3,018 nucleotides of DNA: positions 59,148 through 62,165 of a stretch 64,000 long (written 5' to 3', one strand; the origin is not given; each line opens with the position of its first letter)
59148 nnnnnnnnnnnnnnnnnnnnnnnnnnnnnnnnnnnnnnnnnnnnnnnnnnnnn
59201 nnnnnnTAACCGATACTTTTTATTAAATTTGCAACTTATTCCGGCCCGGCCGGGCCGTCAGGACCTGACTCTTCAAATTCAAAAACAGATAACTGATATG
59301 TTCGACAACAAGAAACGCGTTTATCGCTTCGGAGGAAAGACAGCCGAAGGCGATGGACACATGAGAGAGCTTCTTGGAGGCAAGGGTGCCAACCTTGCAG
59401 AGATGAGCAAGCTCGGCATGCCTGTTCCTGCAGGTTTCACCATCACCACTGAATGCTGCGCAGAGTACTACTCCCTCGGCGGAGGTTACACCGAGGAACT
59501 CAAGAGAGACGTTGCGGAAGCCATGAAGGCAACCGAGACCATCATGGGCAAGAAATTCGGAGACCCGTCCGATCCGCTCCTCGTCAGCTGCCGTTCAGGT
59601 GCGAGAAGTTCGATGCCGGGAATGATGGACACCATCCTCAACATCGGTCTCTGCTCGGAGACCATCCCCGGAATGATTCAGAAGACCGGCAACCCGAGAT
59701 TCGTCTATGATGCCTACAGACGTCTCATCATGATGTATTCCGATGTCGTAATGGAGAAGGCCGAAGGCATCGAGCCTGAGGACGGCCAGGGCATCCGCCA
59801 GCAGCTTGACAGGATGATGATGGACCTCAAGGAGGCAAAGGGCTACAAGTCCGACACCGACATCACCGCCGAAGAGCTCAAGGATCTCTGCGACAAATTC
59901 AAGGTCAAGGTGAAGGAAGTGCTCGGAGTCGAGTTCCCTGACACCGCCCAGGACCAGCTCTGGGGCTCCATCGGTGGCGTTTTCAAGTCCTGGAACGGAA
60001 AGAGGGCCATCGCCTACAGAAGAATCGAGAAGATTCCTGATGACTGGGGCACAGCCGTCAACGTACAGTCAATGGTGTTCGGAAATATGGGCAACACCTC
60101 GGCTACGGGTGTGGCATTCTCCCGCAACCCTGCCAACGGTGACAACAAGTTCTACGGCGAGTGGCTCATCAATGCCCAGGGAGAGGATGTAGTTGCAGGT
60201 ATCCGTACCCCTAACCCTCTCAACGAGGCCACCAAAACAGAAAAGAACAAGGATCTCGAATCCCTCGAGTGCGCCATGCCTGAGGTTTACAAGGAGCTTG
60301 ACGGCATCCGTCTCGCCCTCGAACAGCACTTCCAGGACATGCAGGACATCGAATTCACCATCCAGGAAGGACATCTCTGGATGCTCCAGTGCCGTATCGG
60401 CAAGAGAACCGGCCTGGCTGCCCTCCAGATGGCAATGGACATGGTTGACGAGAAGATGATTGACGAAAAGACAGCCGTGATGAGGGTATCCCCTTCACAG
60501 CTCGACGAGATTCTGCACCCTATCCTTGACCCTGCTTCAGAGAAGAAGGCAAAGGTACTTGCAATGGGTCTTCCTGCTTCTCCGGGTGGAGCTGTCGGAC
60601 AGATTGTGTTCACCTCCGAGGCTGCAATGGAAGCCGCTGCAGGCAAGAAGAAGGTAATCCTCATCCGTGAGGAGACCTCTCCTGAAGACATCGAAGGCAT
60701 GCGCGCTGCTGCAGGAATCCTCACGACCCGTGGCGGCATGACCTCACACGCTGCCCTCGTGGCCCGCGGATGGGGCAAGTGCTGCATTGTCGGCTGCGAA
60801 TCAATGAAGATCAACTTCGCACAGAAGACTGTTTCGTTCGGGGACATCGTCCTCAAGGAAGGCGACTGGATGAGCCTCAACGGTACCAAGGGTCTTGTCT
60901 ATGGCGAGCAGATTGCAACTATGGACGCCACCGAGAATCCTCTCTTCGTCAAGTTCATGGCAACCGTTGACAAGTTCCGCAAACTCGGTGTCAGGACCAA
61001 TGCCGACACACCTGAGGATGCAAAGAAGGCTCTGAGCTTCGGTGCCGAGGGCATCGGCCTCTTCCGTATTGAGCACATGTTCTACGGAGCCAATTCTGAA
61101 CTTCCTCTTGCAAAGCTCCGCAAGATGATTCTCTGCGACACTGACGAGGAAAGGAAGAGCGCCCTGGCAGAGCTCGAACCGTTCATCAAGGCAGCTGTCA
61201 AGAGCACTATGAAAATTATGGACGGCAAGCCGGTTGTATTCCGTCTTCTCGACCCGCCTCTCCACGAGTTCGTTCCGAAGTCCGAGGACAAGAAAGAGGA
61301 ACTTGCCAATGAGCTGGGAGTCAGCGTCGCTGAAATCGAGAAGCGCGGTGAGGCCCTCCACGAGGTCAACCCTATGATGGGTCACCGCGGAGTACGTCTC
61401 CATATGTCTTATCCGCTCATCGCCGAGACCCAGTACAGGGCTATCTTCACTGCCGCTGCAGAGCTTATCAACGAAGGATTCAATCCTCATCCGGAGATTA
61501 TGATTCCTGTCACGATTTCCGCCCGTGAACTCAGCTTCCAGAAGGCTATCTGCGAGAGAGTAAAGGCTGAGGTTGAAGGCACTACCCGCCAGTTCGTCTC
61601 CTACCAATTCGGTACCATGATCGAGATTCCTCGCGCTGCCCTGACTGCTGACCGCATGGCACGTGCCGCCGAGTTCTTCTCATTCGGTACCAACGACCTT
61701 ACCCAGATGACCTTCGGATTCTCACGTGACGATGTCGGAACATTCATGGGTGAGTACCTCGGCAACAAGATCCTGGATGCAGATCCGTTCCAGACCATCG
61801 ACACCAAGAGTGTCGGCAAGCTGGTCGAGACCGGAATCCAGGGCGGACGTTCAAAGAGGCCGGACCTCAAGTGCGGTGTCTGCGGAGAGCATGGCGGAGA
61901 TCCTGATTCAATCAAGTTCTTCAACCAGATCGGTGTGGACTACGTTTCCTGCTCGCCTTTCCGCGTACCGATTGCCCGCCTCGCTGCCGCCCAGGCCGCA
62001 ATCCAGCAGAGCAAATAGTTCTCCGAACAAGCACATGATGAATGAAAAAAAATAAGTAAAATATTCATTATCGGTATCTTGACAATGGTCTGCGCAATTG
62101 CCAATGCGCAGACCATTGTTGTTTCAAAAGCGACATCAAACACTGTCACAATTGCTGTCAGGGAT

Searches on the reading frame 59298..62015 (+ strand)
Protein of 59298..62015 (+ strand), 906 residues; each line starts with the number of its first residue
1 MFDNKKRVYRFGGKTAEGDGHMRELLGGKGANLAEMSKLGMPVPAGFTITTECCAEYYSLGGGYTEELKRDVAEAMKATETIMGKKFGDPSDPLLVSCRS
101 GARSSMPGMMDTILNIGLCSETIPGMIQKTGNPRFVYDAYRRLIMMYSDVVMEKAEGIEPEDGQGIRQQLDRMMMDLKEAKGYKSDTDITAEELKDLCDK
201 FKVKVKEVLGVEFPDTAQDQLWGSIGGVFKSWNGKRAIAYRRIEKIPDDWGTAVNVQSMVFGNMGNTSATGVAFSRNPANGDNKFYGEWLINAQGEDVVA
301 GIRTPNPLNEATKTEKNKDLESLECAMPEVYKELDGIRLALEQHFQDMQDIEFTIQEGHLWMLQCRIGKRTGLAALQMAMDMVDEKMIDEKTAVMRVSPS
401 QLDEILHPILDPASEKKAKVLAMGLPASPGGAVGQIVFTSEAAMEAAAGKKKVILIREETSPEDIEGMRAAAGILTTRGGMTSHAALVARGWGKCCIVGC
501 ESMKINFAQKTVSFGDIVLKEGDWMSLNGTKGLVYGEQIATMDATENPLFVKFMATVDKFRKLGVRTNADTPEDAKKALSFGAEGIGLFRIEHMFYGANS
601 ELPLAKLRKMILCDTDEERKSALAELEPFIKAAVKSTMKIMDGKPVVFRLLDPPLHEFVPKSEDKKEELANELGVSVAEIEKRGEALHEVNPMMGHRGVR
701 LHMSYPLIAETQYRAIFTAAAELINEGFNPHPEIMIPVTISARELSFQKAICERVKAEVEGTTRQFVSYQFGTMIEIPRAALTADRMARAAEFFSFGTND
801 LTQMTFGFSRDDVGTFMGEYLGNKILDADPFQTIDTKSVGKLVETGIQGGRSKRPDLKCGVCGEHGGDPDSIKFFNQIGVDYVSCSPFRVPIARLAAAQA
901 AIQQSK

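Call 77: search_protein_families(library=pfam, proteins=[window:59298-62015:+], max_evalue=0.00001)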
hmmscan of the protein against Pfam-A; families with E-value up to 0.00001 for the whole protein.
window:59298-62015:+ (906 aa): 3 families
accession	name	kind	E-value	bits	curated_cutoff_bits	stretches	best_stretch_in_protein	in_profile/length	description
PF02896.24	PEP-utilizers_C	-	8.1e-75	252.1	22.8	1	550-900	7-291/293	PEP-utilising enzyme, PEP-binding domain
PF01326.24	PPDK_N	-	4.1e-53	181.2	27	2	66-386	75-327/328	Pyruvate phosphate dikinase, AMP/ATP-binding domain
PF00391.29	PEP-utilizers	-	1.1e-23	83.1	23.1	1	450-532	2-72/72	PEP-utilising enzyme, mobile domain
